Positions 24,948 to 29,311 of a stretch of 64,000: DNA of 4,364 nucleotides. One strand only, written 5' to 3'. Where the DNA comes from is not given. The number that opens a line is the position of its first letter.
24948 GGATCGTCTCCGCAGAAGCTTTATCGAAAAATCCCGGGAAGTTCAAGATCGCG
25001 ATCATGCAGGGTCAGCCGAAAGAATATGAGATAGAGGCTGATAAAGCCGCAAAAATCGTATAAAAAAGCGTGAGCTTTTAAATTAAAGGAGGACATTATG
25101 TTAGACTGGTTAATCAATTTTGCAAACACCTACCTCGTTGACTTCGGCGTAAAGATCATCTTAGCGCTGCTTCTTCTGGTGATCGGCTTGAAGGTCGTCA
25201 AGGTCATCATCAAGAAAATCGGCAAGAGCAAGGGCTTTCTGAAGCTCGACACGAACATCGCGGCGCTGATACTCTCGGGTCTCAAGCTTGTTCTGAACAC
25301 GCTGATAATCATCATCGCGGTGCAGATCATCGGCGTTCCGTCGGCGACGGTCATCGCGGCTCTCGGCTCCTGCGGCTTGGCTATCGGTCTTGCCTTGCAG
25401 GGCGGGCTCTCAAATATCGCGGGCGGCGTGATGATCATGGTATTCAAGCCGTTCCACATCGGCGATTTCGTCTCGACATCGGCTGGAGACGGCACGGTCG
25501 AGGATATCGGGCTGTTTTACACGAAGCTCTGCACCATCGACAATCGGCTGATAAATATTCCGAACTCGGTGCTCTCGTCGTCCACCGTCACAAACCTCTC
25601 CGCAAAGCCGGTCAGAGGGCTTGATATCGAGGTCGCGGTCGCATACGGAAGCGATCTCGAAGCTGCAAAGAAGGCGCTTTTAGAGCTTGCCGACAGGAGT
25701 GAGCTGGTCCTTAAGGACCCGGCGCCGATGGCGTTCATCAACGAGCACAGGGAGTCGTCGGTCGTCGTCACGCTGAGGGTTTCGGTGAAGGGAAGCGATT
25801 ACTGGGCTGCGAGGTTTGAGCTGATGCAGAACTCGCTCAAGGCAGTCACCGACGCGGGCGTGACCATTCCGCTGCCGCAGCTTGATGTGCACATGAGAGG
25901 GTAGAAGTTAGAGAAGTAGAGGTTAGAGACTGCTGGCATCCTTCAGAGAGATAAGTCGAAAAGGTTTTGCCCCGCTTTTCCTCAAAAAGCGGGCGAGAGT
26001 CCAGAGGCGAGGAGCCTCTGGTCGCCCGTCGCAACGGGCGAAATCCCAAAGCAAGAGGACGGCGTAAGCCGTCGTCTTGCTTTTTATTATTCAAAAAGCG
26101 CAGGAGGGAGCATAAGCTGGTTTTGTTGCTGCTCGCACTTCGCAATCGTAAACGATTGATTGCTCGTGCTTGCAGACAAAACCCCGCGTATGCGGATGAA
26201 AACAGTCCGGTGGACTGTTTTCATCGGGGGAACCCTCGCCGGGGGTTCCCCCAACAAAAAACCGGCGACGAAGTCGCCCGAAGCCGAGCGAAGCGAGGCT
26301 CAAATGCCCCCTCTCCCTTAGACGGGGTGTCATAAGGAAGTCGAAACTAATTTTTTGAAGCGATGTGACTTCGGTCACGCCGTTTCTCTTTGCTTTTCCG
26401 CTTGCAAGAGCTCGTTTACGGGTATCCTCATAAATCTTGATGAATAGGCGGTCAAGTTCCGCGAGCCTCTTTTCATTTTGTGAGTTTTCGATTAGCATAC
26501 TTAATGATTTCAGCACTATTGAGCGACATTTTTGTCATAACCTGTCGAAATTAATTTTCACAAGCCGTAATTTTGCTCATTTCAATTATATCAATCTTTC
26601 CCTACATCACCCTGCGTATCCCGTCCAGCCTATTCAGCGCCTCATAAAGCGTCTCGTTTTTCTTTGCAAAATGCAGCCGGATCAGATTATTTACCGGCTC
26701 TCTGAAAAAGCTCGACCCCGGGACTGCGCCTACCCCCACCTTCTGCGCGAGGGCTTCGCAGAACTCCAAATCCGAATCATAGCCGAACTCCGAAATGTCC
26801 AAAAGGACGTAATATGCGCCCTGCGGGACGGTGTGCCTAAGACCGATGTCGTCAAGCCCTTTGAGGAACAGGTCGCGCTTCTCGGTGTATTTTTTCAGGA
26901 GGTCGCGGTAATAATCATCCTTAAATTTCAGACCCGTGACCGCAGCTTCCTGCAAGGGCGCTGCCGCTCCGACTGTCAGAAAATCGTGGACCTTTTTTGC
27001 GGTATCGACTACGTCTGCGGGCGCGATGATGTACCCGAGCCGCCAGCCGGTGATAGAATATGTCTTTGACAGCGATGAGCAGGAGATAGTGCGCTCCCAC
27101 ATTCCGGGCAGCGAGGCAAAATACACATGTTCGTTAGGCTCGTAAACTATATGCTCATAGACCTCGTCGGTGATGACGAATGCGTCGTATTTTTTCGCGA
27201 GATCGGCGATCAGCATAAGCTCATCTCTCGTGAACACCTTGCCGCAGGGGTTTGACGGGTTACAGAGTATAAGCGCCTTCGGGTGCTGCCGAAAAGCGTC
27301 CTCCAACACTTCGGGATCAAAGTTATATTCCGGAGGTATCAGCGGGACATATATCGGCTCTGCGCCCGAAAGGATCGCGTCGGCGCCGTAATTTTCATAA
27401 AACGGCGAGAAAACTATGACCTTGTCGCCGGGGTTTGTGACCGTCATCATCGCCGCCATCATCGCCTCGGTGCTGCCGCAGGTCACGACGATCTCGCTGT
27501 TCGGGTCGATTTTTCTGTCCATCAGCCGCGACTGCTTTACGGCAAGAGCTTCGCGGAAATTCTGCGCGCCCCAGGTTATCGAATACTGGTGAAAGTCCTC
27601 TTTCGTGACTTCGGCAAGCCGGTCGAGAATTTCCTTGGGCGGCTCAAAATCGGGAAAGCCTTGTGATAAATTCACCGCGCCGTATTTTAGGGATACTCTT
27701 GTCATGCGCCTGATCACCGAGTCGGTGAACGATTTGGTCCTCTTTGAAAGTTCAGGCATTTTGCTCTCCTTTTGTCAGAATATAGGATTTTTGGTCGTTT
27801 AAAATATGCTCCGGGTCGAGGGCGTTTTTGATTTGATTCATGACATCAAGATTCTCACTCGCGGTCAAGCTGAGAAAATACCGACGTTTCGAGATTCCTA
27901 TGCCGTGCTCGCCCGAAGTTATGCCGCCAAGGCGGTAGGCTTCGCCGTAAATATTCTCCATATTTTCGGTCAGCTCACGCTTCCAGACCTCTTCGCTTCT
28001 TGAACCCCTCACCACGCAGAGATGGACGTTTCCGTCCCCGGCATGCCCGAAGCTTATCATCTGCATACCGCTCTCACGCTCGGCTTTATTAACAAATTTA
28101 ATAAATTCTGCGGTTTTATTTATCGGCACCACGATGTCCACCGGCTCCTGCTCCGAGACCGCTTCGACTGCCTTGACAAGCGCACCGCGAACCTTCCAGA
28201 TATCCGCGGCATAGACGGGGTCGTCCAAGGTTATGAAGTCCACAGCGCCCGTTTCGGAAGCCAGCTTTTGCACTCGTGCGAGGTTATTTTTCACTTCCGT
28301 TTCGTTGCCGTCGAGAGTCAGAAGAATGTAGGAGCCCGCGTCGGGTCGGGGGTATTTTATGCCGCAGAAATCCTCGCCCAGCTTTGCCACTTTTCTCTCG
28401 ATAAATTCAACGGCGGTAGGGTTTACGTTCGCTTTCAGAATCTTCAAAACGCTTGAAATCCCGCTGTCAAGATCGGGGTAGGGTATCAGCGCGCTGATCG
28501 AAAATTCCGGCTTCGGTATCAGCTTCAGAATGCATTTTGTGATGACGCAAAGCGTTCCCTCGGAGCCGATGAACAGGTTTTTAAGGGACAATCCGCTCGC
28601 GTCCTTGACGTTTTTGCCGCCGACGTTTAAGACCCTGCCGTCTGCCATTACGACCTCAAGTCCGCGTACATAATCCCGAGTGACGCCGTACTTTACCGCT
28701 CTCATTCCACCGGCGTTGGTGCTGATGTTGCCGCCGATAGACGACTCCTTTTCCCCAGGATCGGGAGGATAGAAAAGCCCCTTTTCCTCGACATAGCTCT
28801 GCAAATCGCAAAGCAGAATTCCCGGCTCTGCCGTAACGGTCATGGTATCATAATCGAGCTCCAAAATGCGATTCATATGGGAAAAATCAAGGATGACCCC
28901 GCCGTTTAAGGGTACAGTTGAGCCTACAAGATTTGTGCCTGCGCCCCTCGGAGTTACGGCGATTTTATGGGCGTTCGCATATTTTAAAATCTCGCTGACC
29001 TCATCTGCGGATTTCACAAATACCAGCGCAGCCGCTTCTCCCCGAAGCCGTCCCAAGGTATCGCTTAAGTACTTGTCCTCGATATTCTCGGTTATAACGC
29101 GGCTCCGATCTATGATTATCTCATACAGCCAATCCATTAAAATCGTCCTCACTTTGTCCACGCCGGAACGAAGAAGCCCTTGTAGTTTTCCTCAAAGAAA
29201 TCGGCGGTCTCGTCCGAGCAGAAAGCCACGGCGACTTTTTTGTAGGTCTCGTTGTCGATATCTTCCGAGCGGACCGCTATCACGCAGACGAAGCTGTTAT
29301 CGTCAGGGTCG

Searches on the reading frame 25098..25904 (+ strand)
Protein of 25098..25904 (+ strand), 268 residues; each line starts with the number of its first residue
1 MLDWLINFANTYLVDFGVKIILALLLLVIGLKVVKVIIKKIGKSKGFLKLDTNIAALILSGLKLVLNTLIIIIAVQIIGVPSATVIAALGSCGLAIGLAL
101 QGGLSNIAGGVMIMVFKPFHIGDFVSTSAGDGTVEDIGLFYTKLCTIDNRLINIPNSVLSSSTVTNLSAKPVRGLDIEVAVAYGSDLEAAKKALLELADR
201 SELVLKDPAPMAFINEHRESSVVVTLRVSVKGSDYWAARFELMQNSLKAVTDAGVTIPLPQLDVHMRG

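Call 49: search_protein_families(library=pfam, proteins=[window:25098-25904:+], max_evalue=0.00001)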
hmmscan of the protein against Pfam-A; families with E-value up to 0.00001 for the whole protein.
window:25098-25904:+ (268 aa): 2 families
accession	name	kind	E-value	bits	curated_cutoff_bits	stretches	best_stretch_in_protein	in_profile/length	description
PF00924.24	MS_channel_2nd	-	2.8e-20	72.6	20.2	1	104-168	3-67/68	Mechanosensitive ion channel, beta-domain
PF21082.3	MS_channel_3rd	-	4.7e-12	46.6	21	1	176-256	2-87/88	Mechanosensitive ion channel MscS, C-terminal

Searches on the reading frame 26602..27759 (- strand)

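Call 49: search_protein_families(library=pfam, proteins=[window:26602-27759:-], max_evalue=0.00001)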
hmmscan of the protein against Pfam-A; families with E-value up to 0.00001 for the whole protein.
window:26602-27759:- (385 aa): 2 families
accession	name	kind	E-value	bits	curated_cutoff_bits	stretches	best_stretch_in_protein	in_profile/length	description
PF00155.27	Aminotran_1_2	-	3.1e-65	221.1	19.7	1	29-378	4-361/361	Aminotransferase class I and II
PF01041.23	DegT_DnrJ_EryC1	-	3.2e-06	27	19.8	1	90-198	42-145/360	DegT/DnrJ/EryC1/StrS aminotransferase family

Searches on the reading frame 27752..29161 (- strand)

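Call 49: search_protein_families(library=pfam, proteins=[window:27752-29161:-], max_evalue=0.00001)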
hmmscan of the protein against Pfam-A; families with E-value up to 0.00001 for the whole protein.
window:27752-29161:- (469 aa): 2 families
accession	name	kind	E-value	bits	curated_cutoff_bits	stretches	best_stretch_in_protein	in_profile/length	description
PF02913.24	FAD-oxidase_C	-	6.4e-48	164.1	21.2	1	217-457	1-246/248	FAD linked oxidases, C-terminal domain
PF01565.28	FAD_binding_4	-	2.3e-45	154.2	26.4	1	44-180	2-138/139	FAD binding domain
